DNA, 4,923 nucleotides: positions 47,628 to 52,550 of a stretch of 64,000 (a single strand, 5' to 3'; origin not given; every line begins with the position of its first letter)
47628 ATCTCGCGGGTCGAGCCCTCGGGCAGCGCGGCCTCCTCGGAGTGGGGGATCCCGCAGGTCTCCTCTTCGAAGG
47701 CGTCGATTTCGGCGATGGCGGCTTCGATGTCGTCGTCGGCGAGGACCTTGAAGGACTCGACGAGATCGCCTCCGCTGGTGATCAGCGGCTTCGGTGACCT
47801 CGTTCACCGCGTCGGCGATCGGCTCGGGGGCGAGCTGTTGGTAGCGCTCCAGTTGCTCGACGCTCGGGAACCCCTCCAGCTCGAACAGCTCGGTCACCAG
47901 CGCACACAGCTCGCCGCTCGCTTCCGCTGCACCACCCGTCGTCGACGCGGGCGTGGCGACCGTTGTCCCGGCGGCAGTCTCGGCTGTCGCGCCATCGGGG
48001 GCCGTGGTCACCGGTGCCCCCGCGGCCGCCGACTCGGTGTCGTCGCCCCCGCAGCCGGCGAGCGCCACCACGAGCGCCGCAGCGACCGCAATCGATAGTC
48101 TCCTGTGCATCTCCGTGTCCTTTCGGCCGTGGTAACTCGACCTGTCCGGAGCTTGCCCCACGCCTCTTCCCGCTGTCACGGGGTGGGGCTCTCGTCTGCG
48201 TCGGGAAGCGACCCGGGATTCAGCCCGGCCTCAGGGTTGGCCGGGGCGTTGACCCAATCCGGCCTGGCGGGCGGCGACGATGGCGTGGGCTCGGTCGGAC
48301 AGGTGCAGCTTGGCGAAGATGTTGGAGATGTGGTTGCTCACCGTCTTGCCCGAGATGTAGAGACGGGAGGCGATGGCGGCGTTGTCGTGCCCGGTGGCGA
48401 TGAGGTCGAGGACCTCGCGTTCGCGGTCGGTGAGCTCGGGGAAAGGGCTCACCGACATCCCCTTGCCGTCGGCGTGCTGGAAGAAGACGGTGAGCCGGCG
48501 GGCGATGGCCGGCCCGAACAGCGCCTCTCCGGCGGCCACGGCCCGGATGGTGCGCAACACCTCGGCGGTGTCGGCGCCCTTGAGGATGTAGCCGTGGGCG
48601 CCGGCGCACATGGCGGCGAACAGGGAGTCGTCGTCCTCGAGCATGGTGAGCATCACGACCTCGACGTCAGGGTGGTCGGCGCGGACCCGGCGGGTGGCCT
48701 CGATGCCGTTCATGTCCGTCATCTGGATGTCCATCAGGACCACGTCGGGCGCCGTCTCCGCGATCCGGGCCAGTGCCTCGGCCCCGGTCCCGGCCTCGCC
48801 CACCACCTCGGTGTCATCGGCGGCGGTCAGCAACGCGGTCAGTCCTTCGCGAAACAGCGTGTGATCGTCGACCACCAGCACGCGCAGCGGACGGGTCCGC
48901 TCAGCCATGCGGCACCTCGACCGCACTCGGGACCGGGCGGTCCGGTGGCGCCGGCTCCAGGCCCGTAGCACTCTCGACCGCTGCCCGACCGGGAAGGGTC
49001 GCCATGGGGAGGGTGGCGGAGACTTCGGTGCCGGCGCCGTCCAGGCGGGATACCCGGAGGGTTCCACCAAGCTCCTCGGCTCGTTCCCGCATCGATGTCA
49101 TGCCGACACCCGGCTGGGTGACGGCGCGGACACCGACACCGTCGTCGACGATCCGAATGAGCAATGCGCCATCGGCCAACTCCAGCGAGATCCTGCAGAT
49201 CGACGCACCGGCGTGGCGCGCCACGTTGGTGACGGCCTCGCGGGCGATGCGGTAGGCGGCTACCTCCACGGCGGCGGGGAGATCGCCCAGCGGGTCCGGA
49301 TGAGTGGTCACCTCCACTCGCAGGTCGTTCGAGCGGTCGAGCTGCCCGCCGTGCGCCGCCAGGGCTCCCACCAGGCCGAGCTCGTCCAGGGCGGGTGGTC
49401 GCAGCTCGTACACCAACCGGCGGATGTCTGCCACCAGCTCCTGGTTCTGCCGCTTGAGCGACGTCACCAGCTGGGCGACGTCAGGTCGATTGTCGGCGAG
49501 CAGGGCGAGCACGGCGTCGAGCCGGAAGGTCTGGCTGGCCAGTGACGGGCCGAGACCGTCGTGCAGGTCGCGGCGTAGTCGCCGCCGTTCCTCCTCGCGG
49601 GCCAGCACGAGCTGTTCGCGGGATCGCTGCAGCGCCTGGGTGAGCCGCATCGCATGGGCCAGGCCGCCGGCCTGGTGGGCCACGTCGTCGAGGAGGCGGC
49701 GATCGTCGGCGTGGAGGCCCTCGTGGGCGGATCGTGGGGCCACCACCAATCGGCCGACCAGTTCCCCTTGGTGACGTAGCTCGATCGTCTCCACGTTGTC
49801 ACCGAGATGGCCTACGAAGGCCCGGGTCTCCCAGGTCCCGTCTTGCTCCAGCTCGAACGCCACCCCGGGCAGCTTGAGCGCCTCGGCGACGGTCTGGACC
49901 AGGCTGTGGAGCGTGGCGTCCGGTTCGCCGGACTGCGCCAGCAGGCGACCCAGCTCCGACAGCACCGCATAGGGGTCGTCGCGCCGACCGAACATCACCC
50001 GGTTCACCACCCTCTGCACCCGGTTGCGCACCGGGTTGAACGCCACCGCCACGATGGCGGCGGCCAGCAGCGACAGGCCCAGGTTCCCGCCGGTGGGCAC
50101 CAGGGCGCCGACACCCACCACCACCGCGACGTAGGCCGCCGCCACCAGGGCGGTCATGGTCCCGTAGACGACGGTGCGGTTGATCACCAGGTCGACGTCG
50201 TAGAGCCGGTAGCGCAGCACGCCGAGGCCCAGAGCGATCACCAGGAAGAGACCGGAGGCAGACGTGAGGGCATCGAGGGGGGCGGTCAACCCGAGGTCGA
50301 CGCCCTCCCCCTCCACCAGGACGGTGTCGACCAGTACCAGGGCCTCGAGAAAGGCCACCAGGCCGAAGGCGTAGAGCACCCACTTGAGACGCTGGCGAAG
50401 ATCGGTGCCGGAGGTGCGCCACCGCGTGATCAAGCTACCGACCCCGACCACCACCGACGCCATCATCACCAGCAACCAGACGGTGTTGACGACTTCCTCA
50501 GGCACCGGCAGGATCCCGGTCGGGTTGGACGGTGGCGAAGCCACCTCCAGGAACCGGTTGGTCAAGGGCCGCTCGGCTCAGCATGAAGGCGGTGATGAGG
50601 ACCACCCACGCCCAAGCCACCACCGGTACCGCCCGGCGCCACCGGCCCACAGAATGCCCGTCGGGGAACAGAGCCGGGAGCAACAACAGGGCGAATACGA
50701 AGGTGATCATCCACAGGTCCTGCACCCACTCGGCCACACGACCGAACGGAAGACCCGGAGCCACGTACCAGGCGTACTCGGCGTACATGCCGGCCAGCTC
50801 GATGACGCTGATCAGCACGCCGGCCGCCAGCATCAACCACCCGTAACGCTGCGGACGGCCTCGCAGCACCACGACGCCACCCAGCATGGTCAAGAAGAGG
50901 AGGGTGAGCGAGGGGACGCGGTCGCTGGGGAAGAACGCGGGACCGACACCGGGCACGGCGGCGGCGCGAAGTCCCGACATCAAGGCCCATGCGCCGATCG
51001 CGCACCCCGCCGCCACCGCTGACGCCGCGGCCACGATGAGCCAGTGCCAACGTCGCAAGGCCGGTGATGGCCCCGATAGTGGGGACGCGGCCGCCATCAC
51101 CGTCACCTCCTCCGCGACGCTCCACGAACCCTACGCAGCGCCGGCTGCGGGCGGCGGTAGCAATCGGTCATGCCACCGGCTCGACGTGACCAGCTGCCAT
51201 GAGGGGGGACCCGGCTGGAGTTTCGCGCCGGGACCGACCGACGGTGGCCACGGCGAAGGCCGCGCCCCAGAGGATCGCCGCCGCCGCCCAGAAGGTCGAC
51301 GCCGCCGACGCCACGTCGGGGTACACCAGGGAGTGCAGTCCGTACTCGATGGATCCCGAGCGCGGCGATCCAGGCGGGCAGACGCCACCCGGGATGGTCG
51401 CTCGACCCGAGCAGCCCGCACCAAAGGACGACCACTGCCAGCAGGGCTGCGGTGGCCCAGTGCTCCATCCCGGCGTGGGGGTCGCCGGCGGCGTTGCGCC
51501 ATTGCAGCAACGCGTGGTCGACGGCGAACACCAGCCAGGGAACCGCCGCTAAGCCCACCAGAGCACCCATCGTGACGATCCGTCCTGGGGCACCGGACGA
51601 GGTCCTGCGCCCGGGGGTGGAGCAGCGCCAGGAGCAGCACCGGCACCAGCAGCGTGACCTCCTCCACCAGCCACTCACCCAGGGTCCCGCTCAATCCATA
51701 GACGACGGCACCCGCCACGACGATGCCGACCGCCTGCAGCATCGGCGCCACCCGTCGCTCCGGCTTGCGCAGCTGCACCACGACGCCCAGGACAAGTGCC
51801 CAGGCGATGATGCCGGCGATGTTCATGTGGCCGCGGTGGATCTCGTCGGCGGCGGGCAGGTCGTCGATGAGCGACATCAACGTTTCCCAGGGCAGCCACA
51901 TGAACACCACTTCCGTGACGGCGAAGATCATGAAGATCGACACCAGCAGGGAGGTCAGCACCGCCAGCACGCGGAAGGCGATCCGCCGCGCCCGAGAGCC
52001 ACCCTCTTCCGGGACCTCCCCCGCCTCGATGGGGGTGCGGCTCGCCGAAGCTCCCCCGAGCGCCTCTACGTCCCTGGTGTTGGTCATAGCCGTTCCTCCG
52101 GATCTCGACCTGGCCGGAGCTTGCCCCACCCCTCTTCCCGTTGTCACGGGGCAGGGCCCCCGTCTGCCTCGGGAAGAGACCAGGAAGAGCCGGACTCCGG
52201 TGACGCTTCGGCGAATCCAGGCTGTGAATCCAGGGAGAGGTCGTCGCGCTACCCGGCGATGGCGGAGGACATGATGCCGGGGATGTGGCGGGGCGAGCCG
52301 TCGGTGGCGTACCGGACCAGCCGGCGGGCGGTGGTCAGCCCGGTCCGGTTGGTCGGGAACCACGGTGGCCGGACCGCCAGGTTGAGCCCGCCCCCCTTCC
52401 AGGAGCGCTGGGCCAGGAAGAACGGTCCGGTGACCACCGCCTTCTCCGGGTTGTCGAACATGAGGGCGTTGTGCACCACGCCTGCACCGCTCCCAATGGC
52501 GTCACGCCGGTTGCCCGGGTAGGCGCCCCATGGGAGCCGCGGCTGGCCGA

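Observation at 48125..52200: Duplicated ~80-nt nested-palindrome 5' leader bracketing a LuxR two-component operon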

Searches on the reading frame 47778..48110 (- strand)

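Call 21: search_protein_families(library=pfam, proteins=[window:47778-48110:-], max_evalue=0.01)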
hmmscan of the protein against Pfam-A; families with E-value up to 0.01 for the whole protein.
seq(111 aa): 1 family
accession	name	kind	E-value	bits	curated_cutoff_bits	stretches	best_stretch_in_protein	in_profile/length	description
PF21827.1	New_glue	-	0.0088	16.2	31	0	5-65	7-65/94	New glue protein family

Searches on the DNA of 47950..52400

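Call 8: search_rna_families(source=window, start=47950, end=52400, threshold=evalue, max_evalue=10, show_alignments=3)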
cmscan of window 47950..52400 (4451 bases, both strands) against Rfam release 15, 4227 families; matches with E-value up to 10: 5.
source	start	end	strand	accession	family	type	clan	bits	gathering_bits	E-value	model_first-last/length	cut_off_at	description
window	51729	51831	+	RF03698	mir-2861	Gene; miRNA;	-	21.7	89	2.9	1-82/82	no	mir-2861 microRNA precursor family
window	48496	48546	-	RF03407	MIR531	Gene; miRNA;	-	20.1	70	3.7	1-69/69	no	MIR531 microRNA precursor family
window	51060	51107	+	RF01059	mir-598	Gene; miRNA;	-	20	69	1.4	1-80/80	no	mir-598 microRNA precursor family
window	52146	52240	+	RF02127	GNAS-AS1_1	Gene; lncRNA;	-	19.4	45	7.2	1-105/105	no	GNAS antisense RNA 1 conserved region 1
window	49941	49954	-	RF03131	L25-Gammaproteobacteria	Cis-reg; leader;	-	16.6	34.1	8.9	7-20/26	no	L25-Gammaproteobacteria ribosomal protein leader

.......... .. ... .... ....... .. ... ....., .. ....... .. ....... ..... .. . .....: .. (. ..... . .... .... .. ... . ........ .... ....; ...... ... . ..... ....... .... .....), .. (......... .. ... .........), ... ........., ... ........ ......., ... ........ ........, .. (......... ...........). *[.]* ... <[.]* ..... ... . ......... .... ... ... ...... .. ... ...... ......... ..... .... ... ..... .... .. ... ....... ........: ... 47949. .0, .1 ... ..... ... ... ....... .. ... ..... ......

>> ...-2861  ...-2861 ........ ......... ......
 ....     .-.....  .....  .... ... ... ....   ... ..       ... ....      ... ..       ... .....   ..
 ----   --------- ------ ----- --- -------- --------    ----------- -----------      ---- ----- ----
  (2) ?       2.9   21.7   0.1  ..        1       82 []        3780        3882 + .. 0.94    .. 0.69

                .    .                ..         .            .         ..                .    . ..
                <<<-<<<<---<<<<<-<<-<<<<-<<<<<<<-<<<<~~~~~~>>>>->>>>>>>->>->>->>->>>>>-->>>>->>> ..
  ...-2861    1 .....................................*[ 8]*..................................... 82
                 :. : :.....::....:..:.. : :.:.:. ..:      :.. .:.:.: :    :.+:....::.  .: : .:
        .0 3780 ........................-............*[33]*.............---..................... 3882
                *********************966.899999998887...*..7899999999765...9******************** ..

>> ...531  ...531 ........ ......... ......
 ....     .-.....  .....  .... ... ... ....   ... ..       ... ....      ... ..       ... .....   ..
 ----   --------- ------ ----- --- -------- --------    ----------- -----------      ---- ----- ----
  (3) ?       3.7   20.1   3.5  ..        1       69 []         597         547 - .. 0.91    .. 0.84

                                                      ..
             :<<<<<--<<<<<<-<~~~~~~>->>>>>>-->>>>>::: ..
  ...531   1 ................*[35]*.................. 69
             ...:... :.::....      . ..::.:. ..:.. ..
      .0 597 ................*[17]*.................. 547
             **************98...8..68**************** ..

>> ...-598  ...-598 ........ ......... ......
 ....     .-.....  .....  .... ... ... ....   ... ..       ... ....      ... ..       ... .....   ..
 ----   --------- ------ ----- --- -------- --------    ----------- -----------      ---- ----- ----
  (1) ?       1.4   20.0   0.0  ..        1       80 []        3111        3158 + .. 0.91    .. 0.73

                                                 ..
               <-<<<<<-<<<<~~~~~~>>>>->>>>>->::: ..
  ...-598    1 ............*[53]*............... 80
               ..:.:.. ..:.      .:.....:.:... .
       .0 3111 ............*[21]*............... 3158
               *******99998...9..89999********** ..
